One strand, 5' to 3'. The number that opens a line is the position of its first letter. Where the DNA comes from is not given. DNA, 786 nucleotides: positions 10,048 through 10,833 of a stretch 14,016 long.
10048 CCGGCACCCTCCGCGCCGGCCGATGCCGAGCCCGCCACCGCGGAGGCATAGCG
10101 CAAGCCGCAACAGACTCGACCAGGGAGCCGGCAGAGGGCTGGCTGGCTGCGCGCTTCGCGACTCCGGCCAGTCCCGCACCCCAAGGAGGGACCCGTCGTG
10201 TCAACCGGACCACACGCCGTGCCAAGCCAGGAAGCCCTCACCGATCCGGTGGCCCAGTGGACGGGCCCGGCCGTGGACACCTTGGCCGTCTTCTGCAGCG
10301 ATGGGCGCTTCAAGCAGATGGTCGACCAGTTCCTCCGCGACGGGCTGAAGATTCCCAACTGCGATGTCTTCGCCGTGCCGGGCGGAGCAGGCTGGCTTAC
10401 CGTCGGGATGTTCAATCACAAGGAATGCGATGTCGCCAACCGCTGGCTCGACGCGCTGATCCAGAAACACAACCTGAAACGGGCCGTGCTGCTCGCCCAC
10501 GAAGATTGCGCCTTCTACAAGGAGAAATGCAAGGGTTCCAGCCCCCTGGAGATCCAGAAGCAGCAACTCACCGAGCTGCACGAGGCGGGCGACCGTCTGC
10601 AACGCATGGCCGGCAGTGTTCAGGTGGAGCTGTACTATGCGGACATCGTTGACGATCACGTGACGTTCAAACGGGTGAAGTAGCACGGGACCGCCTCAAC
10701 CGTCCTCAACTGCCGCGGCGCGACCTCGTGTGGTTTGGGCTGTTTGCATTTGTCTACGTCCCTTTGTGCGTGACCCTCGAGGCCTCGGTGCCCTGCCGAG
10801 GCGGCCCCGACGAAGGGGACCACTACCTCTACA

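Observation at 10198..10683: Minimal beta-carbonic-anhydrase-like protein with CxDxR and HxxC motifs but lacking the RNAGN block and the usual C-terminal extension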

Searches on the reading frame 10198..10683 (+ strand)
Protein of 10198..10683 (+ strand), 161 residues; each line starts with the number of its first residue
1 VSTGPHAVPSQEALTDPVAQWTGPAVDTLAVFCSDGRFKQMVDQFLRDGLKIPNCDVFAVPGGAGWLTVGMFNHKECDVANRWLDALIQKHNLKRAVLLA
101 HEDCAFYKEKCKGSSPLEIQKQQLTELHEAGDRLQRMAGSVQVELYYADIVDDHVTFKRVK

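Call 4: search_protein_families(library=pfam, proteins=[window:10198-10683:+], max_evalue=1)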
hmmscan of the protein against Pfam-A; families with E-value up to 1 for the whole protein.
window:10198-10683:+ (161 aa): 1 family
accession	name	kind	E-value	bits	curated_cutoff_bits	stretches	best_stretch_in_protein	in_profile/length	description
PF20393.3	Pro_CA_2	-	3e-10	40.8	30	1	29-149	7-116/125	Putative carbonic anhydrase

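Call 5: search_solved_structures(query=window:10198-10683:+, max_evalue=10, show_alignments=2)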
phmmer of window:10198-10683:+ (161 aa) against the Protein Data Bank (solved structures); distinct sequences matched with E-value up to 10: 1.
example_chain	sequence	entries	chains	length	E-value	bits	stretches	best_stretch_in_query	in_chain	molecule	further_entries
7c5x_A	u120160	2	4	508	5.5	10.4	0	58-80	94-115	iota-carbonic anhydrase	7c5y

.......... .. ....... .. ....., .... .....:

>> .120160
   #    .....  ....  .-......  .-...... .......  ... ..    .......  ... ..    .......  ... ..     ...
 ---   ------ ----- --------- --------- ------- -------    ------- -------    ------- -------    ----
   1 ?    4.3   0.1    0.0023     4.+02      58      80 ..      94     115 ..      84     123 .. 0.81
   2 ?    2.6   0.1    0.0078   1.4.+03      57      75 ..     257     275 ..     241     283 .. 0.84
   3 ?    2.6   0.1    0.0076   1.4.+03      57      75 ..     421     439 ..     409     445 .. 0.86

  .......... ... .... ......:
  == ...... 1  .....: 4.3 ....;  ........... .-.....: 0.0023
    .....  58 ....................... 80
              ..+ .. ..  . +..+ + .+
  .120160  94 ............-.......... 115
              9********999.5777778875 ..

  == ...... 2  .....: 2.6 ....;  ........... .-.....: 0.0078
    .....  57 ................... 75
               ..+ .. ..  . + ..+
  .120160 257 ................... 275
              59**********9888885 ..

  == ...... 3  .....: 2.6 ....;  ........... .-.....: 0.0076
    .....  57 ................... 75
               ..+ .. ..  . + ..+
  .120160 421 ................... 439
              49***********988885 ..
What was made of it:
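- Tried and rejected: Single-sequence search of PDB sequences (call 5).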

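Call 6: search_protein_families(library=ncbifam, proteins=[window:10198-10683:+], max_evalue=0.1)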
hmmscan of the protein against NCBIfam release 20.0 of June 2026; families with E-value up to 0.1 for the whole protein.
window:10198-10683:+ (161 aa): 0 families

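Call 7: find_homologous_proteins(query=window:10198-10683:+, max_evalue=0.001)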
Query window:10198-10683:+ (161 aa): 6 proteins with E <= 0.001 among 52 candidates.
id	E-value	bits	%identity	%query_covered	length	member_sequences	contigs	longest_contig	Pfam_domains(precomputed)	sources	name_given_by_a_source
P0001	3.6e-106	370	100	100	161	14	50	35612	PF20393.4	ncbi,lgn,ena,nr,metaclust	ncbi:MAG: hypothetical protein GW911_18510 [Armatimonadetes bacterium]|nr:hypothetical protein [Arma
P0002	1.8e-83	297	80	100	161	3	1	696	PF20393.4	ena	-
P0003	7.4e-75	269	71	100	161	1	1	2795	PF20393.4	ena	-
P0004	1.3e-74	268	71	100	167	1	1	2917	PF20393.4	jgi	-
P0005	3.5e-70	253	71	95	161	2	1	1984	PF20393.4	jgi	-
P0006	1.1e-62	229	61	98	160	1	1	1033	PF20393.4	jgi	jgi:hypothetical protein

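Call 11: find_encoding_contigs(protein=P0001, flank=10000, max_places=6)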
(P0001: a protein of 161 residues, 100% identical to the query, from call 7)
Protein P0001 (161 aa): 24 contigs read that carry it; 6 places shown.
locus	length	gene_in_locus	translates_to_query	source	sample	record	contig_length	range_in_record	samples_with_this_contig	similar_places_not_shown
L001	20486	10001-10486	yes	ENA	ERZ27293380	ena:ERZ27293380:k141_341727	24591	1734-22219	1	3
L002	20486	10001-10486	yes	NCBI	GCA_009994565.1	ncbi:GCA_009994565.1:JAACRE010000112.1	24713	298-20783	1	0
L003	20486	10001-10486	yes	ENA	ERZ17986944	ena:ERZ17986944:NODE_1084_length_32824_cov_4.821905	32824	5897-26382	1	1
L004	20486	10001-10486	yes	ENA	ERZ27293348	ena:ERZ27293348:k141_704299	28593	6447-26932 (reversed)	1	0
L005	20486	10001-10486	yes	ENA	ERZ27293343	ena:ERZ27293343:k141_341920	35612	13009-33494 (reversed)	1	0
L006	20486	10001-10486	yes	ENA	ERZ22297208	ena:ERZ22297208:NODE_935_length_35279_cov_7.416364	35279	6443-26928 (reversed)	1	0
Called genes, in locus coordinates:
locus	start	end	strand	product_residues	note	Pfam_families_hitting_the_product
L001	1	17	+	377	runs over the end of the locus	PF01408:GFO_IDH_MocA, PF02894:GFO_IDH_MocA_C, PF22725:GFO_IDH_MocA_C3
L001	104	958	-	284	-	PF00528:BPD_transp_1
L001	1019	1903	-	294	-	PF00528:BPD_transp_1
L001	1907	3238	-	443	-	PF01547:SBP_bac_1, PF13416:SBP_bac_8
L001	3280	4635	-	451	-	PF04715:, PF00425:Chorismate_bind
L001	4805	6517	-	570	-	PF07719:TPR_2 (faint), PF13428:TPR_14 (faint), PF13432:TPR_16 (faint), PF13525:YfiO (faint), PF13174:TPR_6 (weak)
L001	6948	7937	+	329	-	-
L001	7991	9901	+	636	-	PF01145:Band_7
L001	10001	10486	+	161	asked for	PF20393:Pro_CA_2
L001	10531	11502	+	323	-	-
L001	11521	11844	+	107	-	-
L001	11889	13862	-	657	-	PF20581:DUF6785, PF20580:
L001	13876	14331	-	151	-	-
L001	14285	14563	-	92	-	PF18929:DUF5678 (weak)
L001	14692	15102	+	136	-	PF28588:GH172_1st, PF28589:GH172_dom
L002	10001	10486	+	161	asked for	PF20393:Pro_CA_2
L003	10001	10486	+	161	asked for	PF20393:Pro_CA_2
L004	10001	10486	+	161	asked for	PF20393:Pro_CA_2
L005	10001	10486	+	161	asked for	PF20393:Pro_CA_2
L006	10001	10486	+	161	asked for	PF20393:Pro_CA_2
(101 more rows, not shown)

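Call 15: search_protein_families(library=padloc, proteins=[window:10198-10683:+], max_evalue=0.1)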
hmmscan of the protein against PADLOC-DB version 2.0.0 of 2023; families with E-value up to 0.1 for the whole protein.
window:10198-10683:+ (161 aa): 0 families

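Call 17: predict_structure(alignment_id=A1)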
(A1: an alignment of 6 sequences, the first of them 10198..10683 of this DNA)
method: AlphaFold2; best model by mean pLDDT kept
length: 161 residues; sequences in the alignment: 6
mean_pLDDT: 64.2   pTM: 0.61
mean pLDDT of the five models: 64.2, 58.7, 55.8, 53.2, 53.1
residues with pLDDT >= 90: 0; 70-90: 73; 50-70: 51; < 50: 37
segments of 3 or more residues with pLDDT < 50: 1-20, 36-49, 53-55
pLDDT, mean of each block of 10 residues (from residue 1): 31 37 64 55 46 53 60 58 72 79 73 86 85 79 80 70 77
secondary structure, 60 per line:
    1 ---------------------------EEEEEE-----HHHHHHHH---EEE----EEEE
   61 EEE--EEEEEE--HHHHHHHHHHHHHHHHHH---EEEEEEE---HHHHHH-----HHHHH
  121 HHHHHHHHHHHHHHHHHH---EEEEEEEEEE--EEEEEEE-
elements in order: E28-33 H39-46 E50-52 E57-63 E66-71 H74-91 E95-101 H105-110 H116-138 E142-151 E154-160
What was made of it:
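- Tried and rejected: First AF2 run with 6 close homologues (call 17). pLDDT was 64, too weak to use.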

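Call 18: search_protein_representatives(alignment_id=A1)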
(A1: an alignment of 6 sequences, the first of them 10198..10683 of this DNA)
Query: 6 sequences, 161 profile positions. Proteins with E-value up to 0.001 (for the whole library): 816; up to 1e-10: 305; up to 1e-30: 1. The best 150 are listed.
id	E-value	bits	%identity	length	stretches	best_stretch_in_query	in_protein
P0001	1.3e-91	320.9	-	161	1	1-161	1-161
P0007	2.5e-30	121.7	-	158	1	27-159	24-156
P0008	3.3e-28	114.8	-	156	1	27-155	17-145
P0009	1.3e-27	112.9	-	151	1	21-160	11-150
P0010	7.8e-27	110.3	-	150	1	24-158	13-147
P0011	9.2e-27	110.1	-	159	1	20-160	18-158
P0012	3.5e-26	108.2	-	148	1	26-160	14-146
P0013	3.7e-26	108.1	-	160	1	20-159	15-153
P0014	9.7e-26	106.8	-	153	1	20-160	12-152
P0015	1.0e-25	106.7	-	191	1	21-156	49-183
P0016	1.6e-25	106.0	-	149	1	22-160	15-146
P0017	6.9e-25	104.0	-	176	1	19-155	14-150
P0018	8.4e-25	103.7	-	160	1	25-158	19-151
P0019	1.3e-24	103.1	-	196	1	25-161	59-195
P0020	2.2e-24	102.3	-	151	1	27-159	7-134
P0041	1.3e-21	93.4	-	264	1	23-158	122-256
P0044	1.7e-21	93.0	-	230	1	24-160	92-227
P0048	7.0e-21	91.0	-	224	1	24-132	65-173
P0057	4.3e-20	88.4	-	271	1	8-160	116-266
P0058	7.3e-20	87.7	-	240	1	6-156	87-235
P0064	1.7e-19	86.5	-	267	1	26-161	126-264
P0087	2.4e-18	82.7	-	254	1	28-151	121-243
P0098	1.2e-17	80.5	-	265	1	14-159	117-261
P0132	1.9e-16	76.5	-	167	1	22-160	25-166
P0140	4.3e-16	75.4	-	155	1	25-158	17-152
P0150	1.1e-15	74.1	-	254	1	21-152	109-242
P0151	1.2e-15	74.0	-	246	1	20-151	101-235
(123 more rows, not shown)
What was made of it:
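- The exhaustive HMMER search finds 816 representatives at E<=1e-3 and 305 at E<=1e-10 (call 18).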

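Call 24: search_solved_structures(query=A2, max_evalue=10, show_alignments=3)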
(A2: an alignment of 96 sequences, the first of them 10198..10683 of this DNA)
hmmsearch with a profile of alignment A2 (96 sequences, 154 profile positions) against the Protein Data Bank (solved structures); distinct sequences matched with E-value up to 10: 10.
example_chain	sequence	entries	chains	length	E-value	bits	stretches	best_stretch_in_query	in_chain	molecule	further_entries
3eyx_A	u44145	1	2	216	0.00013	25.1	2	63-132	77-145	Carbonic anhydrase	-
9s4g_A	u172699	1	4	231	0.21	14.7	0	14-35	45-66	Carbonic anhydrase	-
6gwu_A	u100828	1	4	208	0.23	14.5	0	14-35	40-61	Carbonic anhydrase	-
9hd7_W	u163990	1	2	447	0.77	12.8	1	92-118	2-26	PSII 6.1 kDa protein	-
4ofw_A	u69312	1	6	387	0.79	12.8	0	42-63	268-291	Protein DJ-1 homolog D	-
4ogg_A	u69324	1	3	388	0.8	12.8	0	42-63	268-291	Protein DJ-1 homolog D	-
3uk7_A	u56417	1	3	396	0.8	12.8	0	42-63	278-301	Class I glutamine amidotransferase-like domain-containing protein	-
9hae_B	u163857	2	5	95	0.96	12.5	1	101-143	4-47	DerF7_binder2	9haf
4wam_A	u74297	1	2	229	4.3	10.4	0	3-31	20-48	beta-carbonic anhydrase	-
4wak_A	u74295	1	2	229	4.3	10.4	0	3-31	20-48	Carbonic anhydrase 2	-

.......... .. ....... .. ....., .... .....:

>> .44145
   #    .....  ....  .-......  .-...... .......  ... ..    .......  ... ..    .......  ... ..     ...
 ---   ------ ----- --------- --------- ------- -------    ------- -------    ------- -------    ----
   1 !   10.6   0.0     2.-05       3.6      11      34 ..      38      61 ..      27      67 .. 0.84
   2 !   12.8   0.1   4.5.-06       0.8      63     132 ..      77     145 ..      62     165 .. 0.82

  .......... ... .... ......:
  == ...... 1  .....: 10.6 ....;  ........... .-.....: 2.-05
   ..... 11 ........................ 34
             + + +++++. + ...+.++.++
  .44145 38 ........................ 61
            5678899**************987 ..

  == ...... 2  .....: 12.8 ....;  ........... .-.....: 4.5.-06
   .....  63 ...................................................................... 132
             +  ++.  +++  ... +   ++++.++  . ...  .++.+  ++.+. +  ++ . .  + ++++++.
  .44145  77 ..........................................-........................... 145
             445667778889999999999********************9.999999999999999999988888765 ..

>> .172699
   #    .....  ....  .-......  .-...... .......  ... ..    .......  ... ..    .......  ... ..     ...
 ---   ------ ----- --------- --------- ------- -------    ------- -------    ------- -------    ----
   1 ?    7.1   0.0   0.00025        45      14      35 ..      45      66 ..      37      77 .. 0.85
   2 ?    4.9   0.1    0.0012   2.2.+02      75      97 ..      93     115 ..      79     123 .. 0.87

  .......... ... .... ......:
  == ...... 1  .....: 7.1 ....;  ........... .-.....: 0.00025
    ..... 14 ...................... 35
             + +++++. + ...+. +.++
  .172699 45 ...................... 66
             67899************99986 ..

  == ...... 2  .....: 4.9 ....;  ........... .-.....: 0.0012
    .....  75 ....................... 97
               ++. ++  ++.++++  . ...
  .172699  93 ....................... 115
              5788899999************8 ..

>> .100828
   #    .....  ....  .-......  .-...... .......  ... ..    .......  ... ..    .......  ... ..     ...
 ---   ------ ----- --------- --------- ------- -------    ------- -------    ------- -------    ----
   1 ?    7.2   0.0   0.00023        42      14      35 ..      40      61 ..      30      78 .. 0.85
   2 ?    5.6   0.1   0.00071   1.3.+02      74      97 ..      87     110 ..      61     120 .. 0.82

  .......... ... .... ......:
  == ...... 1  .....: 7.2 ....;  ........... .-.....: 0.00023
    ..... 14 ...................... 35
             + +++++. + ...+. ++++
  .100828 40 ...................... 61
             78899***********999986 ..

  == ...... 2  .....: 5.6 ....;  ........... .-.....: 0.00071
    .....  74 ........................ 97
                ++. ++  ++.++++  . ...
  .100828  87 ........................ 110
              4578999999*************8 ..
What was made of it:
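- The family profile hits yeast Nce103 (3eyx) at E=1.3e-4 with both motifs in register (call 24).
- Tried and rejected: This was uninformative, and the family profile was needed (call 24).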

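Call 25: find_homologous_proteins(query=A2, max_evalue=0.00001)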
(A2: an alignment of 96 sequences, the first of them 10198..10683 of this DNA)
Query A2 (96 sequences) (161 aa, profile of the alignment): 61 proteins with E <= 0.00001 among 1243 candidates.
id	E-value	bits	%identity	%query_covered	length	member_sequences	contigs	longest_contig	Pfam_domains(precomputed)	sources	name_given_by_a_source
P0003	4.1e-49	184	71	100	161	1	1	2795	PF20393.4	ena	-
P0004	1.5e-48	182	71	100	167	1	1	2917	PF20393.4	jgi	-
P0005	7.5e-48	180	71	95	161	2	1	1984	PF20393.4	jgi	-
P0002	1.0e-47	180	80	100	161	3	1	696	PF20393.4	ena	-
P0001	9.7e-47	177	100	100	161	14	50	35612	PF20393.4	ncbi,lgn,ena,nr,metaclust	ncbi:MAG: hypothetical protein GW911_18510 [Armatimonadetes bacterium]|nr:hypothetical protein [Arma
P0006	2.5e-44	169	61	98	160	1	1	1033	PF20393.4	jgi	jgi:hypothetical protein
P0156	1.7e-43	166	37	91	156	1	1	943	PF20393.4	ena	-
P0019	5.3e-43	164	37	84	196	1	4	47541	PF20393.4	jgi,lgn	-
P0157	2.6e-41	159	36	89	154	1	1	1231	-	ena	-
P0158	1.1e-40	157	33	83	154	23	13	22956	PF20393.4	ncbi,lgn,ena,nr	ncbi:MAG: hypothetical protein DMG22_12845 [Acidobacteria bacterium]|nr:MAG: hypothetical protein DM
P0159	2.1e-40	156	35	76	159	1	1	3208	-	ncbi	-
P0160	3.2e-39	152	37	76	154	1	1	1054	PF20393.4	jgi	jgi:hypothetical protein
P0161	4.4e-39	152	33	77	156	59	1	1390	PF20393.4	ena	-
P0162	1.8e-38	150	37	99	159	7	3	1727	-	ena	-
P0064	2.2e-38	149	35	84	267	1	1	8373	PF20393.4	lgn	-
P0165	8.6e-38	148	37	81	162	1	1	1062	PF20393.4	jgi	jgi:hypothetical protein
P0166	1.8e-37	147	30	83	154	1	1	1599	PF20393.4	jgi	jgi:hypothetical protein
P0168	6.7e-36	141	32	78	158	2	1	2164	PF20393.4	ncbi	-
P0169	8.5e-36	141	33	79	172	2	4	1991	PF20393.4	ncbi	-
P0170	1.0e-35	141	34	84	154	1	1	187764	PF20393.4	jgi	jgi:hypothetical protein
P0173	3.4e-35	139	26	88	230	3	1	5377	PF20393.4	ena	-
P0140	3.9e-35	139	26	83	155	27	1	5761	-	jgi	jgi:carbonic anhydrase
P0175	6.9e-35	138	30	88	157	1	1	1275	PF20393.4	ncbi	-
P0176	7.7e-35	138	31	83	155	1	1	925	PF20393.4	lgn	-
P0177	9.5e-35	138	34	83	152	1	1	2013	PF20393.4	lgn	-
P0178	1.3e-34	137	33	84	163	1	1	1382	PF20393.4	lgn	-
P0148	1.4e-34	137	27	83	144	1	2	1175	PF20393.4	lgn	-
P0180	5.1e-34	135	31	84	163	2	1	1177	PF20393.4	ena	-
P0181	5.2e-34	135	31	84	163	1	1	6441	PF20393.4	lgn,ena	-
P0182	8.8e-34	135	32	92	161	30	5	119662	-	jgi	jgi:hypothetical protein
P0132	9.6e-34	134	26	88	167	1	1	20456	PF20393.4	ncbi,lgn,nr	ncbi:MAG: hypothetical protein Q7R84_02440 [bacterium]|nr:hypothetical protein [bacterium]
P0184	3.0e-33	133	35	89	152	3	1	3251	PF20393.4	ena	-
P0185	6.2e-33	132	32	84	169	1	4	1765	PF20393.4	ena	-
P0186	2.1e-32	130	30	77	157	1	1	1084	PF20393.4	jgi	jgi:hypothetical protein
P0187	2.9e-32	130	30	77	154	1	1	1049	PF20393.4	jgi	jgi:hypothetical protein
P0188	6.5e-32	128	29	83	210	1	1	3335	PF20393.4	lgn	-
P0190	1.5e-31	127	35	76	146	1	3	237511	PF20393.4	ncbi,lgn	ncbi:MAG: carbonic anhydrase [Endomicrobiia bacterium]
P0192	7.4e-31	125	33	81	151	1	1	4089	PF20393.4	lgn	-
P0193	7.6e-31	125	26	79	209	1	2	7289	PF20393.4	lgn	-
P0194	7.2e-30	122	34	84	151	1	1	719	PF20393.4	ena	-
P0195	1.0e-29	121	28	94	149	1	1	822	PF20393.4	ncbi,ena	-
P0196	1.6e-28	117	24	100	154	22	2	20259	PF20393.4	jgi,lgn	jgi:carbonic anhydrase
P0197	7.1e-28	115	27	86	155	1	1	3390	PF20393.4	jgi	jgi:hypothetical protein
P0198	2.0e-27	114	30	84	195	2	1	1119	PF20393.4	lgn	-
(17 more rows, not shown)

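Call 26: find_encoding_contigs(protein=P0019, flank=5000, max_places=1)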
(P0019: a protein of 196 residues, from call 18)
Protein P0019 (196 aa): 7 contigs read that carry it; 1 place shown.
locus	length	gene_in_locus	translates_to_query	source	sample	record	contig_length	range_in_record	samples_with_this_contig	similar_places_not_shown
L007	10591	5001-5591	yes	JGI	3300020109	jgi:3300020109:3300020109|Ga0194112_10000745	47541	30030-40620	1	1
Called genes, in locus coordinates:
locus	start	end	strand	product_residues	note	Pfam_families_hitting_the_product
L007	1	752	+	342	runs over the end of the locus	-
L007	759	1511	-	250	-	-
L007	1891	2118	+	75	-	-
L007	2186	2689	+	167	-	-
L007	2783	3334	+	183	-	-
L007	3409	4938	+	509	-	PF01145:Band_7, PF15975:Flot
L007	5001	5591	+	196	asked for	PF20393:Pro_CA_2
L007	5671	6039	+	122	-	-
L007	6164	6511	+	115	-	-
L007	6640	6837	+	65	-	-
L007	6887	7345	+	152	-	PF02085:Cytochrom_CIII, PF14522:Cytochrome_C7 (faint)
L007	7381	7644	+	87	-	-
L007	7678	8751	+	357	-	PF02163:Peptidase_M50, PF13180:PDZ_2 (weak)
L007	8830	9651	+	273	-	PF02163:Peptidase_M50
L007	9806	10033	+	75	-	PF04024:PspC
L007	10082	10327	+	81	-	-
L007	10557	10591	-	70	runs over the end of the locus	-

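Call 27: find_encoding_contigs(protein=P0158, flank=5000, max_places=1)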
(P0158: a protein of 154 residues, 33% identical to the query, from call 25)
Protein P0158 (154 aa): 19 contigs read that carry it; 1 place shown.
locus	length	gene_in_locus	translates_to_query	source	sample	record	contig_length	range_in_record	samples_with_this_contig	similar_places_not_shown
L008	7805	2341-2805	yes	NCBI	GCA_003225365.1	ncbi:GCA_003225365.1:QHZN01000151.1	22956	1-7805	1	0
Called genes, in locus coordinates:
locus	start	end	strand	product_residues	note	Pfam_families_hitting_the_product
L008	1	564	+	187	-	?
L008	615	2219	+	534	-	PF01145:Band_7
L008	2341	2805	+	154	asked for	PF20393:Pro_CA_2 (faint)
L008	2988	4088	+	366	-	PF13620:CarboxypepD_reg, PF13715:CarbopepD_reg_2 (weak), PF25183:OMP_b-brl_4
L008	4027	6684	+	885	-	PF25183:OMP_b-brl_4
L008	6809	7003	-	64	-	-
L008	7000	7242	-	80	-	PF02604:PhdYeFM_antitox (weak)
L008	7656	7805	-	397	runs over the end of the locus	PF24575:TPR_Slam (faint), PF13371:TPR_9 (weak), PF13424:TPR_12 (weak), PF03704:BTAD (weak), PF14559:TPR_19 (weak), PF07719:TPR_2 (weak), PF13414:TPR_11 (weak), PF13432:TPR_16, +9 more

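Call 28: find_encoding_contigs(protein=P0170, flank=5000, max_places=1)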
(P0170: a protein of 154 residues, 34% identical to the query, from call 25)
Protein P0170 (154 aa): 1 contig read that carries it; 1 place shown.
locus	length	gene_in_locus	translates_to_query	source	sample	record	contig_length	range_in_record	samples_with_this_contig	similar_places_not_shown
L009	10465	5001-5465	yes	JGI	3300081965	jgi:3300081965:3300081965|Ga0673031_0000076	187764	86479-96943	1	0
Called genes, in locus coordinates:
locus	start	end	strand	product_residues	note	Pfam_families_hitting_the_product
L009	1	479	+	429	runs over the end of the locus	PF07690:MFS_1, PF00854:PTR2 (weak), PF12832:MFS_1_like (weak), PF07690:MFS_1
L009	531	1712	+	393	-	PF00557:Peptidase_M24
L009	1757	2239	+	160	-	PF20382:DUF6677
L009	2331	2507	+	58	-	-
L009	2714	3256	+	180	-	-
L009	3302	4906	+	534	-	PF01145:Band_7, PF15975:Flot (weak)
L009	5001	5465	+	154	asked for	PF20393:Pro_CA_2 (weak)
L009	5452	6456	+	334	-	PF01408:GFO_IDH_MocA, PF02894:GFO_IDH_MocA_C, PF22725:GFO_IDH_MocA_C3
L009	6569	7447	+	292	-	PF04962:KduI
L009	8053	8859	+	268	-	-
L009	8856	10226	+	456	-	PF02321:OEP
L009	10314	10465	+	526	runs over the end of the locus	PF25990:Beta-barrel_YknX (faint), PF25919:BSH_CusB, PF25973:BSH_CzcB (weak), PF25869:3HB_CusB (weak), PF25944:Beta-barrel_RND (weak), PF25954:Beta-barrel_RND_2, PF25975:CzcB_C (faint), PF13115:YtkA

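Call 29: find_encoding_contigs(protein=P0182, flank=5000, max_places=1)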
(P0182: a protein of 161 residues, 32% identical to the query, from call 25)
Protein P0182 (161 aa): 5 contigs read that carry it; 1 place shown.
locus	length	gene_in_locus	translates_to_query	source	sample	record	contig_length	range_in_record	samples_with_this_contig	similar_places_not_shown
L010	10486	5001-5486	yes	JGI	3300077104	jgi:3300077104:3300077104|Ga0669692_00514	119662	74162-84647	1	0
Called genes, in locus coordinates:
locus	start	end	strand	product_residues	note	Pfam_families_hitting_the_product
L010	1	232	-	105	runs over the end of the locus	-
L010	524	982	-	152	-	PF06695:Sm_multidrug_ex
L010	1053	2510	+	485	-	PF00478:IMPDH, PF00571:CBS, PF01070:FMN_dh, PF03060:NMO, PF00977:His_biosynth (weak), PF01207:Dus (faint), PF01645:Glu_synthase (weak)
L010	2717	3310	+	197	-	-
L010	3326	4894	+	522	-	PF01145:Band_7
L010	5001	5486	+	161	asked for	-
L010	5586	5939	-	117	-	-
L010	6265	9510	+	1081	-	PF03704:BTAD, PF07719:TPR_2 (faint), PF13191:AAA_16, PF13401:AAA_22 (weak), PF17874:TPR_MalT, PF13424:TPR_12, PF17874:TPR_MalT (weak), PF13424:TPR_12 (weak), +7 more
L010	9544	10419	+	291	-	PF01259:SAICAR_synt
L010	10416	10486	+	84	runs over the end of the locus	PF02700:PurS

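Call 31: find_encoding_contigs(protein=P0190, flank=5000, max_places=1)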
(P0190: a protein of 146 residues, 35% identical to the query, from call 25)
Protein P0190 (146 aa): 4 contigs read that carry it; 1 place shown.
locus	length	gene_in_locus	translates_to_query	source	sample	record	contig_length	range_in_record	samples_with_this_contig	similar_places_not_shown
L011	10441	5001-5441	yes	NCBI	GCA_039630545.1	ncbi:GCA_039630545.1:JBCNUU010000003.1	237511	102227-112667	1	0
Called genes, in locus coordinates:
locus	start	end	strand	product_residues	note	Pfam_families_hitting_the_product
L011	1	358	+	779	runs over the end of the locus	PF13439:Glyco_transf_4, PF20706:GT4-conflict (weak), PF00534:Glycos_transf_1, PF13692:Glyco_trans_1_4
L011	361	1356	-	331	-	PF01137:RTC, PF05189:RTC_insert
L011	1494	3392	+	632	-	PF17297:PEPCK_N, PF00821:PEPCK_GTP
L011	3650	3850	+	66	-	PF10049:DUF2283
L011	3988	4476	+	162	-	PF00731:AIRC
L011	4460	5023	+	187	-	PF08645:PNK3P (weak), PF13419:HAD_2 (faint), PF13242:Hydrolase_like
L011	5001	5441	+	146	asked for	PF20393:Pro_CA_2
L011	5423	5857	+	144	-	PF10861:DUF2784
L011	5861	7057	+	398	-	PF00155:Aminotran_1_2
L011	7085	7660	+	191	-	PF12099:DUF3575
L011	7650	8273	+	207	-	PF02245:Pur_DNA_glyco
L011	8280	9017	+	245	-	PF00731:AIRC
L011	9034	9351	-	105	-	PF07883:Cupin_2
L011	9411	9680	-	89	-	-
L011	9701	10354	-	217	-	-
